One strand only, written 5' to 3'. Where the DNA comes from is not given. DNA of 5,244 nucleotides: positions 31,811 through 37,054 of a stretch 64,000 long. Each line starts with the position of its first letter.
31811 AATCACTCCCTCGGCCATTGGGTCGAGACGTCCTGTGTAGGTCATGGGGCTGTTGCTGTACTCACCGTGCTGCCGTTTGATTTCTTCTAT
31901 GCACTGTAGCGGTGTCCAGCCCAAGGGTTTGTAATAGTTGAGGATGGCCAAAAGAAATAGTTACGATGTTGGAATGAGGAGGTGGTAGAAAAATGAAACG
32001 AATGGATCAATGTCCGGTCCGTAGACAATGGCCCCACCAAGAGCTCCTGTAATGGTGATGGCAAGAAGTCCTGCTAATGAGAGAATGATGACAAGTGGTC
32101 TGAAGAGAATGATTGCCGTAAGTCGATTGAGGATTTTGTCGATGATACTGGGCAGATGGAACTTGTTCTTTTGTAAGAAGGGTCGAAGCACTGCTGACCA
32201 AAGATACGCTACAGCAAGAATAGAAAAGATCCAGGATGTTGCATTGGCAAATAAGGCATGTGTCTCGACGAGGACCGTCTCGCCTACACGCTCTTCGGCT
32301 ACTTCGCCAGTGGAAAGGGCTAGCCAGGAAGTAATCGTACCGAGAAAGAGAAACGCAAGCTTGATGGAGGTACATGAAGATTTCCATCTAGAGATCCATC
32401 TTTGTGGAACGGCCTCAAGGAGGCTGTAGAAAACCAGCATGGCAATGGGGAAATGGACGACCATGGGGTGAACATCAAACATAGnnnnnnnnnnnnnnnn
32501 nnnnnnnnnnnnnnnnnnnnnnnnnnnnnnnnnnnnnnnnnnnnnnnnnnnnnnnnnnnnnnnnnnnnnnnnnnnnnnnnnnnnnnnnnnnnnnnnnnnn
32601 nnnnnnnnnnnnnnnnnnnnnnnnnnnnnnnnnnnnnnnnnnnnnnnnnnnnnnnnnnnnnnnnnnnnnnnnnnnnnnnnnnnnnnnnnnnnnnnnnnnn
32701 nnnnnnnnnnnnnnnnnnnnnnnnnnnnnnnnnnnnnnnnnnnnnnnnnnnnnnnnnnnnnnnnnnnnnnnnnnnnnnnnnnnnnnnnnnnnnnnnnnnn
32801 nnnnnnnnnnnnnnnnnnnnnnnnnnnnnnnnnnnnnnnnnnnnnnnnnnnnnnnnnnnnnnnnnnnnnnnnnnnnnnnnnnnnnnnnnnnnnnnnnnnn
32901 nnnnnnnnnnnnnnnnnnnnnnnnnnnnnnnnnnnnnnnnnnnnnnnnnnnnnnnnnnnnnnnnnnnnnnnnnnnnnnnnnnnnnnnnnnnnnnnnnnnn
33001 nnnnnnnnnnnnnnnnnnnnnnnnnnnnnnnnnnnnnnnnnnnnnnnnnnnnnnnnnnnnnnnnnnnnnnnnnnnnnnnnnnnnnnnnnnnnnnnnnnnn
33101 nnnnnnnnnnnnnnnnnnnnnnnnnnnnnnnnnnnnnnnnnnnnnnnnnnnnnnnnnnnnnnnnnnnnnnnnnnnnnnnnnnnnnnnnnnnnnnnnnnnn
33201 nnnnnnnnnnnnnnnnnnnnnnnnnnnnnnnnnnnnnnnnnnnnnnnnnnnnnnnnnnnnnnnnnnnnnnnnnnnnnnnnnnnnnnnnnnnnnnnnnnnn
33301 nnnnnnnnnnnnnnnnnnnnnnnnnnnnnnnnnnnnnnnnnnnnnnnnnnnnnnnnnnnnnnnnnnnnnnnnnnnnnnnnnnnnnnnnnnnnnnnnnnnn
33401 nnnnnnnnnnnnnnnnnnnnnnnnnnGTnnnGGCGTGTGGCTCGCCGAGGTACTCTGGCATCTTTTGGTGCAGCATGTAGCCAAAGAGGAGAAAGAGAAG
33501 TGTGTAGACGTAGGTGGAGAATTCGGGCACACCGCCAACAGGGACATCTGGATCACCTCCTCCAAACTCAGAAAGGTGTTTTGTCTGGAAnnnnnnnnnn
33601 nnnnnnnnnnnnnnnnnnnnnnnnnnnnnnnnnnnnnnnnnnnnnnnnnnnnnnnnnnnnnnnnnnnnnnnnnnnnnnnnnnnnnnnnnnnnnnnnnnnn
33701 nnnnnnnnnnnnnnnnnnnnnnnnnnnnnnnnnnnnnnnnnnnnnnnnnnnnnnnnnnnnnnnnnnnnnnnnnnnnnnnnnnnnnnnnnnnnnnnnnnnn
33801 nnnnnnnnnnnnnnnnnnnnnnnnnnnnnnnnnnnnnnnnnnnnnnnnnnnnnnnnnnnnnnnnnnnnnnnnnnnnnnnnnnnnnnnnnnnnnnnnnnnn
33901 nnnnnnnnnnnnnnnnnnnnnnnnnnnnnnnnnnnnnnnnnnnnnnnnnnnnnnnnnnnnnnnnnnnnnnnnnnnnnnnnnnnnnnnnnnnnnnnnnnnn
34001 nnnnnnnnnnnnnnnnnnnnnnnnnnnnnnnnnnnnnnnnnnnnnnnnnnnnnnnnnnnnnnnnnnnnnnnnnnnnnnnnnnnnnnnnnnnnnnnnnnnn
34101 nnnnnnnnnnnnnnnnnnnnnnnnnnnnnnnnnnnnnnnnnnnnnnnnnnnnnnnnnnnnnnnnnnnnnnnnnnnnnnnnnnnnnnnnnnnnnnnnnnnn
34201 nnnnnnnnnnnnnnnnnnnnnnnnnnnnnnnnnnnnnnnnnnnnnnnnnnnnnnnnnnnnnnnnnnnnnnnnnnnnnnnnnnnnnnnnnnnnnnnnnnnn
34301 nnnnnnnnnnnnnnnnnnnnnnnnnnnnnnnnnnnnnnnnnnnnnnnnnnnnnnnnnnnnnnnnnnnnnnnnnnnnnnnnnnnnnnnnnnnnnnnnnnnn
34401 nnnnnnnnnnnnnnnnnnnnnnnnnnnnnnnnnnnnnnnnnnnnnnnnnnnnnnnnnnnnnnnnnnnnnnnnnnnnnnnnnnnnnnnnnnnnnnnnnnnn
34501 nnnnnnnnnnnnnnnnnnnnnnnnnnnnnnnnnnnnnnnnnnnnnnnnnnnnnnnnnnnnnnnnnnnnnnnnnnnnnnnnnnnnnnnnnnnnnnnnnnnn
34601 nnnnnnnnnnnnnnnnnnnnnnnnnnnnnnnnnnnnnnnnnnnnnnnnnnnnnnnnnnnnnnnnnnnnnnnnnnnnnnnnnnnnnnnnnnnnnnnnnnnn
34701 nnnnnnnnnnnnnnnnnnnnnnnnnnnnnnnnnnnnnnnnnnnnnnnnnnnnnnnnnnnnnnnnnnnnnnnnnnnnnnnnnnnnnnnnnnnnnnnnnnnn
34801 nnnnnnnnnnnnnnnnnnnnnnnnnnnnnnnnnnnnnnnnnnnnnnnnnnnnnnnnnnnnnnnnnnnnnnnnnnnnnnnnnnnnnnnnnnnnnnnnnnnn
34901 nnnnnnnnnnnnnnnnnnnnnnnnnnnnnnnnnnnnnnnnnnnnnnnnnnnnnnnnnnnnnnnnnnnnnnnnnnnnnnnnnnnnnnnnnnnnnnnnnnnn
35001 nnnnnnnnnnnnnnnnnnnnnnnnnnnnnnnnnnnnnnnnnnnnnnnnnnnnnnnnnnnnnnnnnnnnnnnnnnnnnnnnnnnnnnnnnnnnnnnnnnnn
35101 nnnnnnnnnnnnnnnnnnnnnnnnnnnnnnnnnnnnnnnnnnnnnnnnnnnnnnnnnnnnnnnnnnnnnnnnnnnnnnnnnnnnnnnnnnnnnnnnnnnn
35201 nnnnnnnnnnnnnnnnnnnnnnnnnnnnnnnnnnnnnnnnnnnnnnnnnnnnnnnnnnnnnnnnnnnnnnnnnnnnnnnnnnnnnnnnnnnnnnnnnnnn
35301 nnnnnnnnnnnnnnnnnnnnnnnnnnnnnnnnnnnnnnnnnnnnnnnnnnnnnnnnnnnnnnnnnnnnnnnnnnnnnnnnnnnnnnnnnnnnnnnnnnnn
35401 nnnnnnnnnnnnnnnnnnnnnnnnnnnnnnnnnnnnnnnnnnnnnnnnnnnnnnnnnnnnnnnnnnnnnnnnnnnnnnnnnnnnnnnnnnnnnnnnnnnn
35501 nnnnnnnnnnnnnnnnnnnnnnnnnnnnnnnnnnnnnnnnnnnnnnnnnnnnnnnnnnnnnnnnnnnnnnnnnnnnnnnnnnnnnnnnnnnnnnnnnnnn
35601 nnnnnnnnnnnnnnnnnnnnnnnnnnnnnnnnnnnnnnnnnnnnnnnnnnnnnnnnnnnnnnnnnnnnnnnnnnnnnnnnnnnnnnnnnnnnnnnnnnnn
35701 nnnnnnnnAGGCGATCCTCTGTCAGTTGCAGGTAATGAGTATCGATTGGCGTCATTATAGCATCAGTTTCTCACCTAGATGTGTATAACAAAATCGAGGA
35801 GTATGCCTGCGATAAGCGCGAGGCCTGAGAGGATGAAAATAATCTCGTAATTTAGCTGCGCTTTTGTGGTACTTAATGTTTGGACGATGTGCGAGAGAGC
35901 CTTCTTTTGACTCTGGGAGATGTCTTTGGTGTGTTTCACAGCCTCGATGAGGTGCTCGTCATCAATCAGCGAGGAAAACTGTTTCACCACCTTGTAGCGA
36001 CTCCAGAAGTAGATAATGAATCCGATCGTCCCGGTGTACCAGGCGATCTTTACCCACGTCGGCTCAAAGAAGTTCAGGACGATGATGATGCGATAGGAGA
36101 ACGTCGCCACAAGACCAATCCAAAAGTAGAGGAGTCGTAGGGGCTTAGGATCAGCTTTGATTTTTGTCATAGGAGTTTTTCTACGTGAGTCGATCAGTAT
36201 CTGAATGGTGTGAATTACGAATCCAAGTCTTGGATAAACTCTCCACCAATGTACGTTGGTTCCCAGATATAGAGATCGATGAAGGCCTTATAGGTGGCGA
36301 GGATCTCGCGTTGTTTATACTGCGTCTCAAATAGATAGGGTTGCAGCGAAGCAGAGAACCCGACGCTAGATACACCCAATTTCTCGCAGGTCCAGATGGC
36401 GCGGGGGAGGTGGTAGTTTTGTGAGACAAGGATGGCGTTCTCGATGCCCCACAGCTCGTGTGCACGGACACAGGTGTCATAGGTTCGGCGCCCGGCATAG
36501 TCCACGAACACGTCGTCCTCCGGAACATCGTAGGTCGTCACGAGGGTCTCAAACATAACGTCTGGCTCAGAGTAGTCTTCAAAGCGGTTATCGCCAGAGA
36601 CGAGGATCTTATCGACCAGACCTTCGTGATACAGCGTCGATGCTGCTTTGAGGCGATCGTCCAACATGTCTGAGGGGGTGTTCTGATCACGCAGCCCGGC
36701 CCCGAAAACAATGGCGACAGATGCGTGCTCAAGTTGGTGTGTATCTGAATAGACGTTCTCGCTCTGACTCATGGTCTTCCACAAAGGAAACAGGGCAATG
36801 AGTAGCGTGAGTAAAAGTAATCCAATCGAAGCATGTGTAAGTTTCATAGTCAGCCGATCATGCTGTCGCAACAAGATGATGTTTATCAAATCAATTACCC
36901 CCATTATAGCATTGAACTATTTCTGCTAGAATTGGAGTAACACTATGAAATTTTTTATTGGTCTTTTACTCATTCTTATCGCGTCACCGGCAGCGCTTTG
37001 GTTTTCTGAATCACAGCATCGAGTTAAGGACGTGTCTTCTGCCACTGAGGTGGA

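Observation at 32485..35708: Exosortase-like enzyme paired with a PEF-CTERM Fib_succ_major/FnIII surface protein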

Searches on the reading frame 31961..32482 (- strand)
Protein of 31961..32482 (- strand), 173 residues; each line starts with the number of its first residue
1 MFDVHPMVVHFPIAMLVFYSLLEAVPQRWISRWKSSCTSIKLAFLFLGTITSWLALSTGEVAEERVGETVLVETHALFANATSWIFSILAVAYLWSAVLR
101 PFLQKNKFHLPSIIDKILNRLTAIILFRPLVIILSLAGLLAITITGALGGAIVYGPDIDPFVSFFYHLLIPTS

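Call 3: search_protein_families(library=ncbifam, proteins=[window:31961-32482:-], max_evalue=1)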
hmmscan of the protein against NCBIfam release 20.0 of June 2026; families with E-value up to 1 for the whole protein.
window:31961-32482:- (173 aa): 0 families

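Call 4: search_protein_families(library=pfam, proteins=[window:31961-32482:-], max_evalue=1)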
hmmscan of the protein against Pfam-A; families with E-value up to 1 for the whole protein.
window:31961-32482:- (173 aa): 2 families
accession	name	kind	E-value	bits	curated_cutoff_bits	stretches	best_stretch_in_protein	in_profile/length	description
PF09990.14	DUF2231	-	9e-08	32.7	26.4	1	4-154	4-131/139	Predicted membrane protein (DUF2231)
PF01769.21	MgtE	-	0.041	14.6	27.6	1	55-144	22-91/125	Divalent cation transporter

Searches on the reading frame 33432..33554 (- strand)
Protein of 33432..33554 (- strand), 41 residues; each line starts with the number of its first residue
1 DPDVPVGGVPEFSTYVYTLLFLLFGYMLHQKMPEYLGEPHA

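Call 34: find_homologous_proteins(query=A4, max_evalue=10)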
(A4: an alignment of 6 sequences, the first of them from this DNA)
Query A4 (6 sequences): 6 candidates shared short words with the query, none scored E <= 10.

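Call 76: find_related_loci(query=A4, collection=viral_contigs, flank=8000)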
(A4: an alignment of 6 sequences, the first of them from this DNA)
Query A4 (41 aa) in viral_contigs; peptide patterns used: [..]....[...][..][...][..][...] (x = any residue, [..] = any of these).
1 stretches matched a pattern, but none encodes a relative of the query by tblastn (E <= 1e-3).

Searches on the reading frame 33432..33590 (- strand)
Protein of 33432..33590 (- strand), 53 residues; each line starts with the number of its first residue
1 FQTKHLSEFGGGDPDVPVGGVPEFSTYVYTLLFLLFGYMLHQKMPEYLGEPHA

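Call 5: search_protein_families(library=ncbifam, proteins=[window:33432-33590:-], max_evalue=10)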
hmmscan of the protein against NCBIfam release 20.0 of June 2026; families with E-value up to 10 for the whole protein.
seq(53 aa): 0 families

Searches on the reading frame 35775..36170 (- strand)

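Call 3: search_protein_families(library=ncbifam, proteins=[window:35775-36170:-], max_evalue=1)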
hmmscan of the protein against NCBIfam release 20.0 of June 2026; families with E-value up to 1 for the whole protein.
window:35775-36170:- (131 aa): 0 families

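Call 4: search_protein_families(library=pfam, proteins=[window:35775-36170:-], max_evalue=1)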
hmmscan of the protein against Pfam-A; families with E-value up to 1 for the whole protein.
window:35775-36170:- (131 aa): 1 family
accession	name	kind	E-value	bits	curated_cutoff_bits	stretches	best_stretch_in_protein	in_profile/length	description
PF09602.15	PhaP_Bmeg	-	0.058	13.8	28.3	1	55-109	13-70/168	Polyhydroxyalkanoic acid inclusion protein (PhaP_Bmeg)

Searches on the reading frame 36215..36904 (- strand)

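Call 3: search_protein_families(library=ncbifam, proteins=[window:36215-36904:-], max_evalue=1)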
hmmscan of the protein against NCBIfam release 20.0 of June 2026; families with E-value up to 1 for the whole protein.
window:36215-36904:- (229 aa): 2 families
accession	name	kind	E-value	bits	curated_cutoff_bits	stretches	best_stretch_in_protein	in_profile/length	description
NF008092.0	PRK10834.1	equivalog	9e-24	84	363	1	26-220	12-204/239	outer membrane permeability protein SanA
NF007794.0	PRK10494.1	equivalog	0.00046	19.7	205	1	23-180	41-204/259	envelope biogenesis factor ElyC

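Call 4: search_protein_families(library=pfam, proteins=[window:36215-36904:-], max_evalue=1)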
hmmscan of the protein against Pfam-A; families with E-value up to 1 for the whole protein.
window:36215-36904:- (229 aa): 1 family
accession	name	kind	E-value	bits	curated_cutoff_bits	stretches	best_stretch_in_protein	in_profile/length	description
PF02698.23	DUF218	-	1.2e-22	80.6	27.6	1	63-189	2-110/133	DUF218 domain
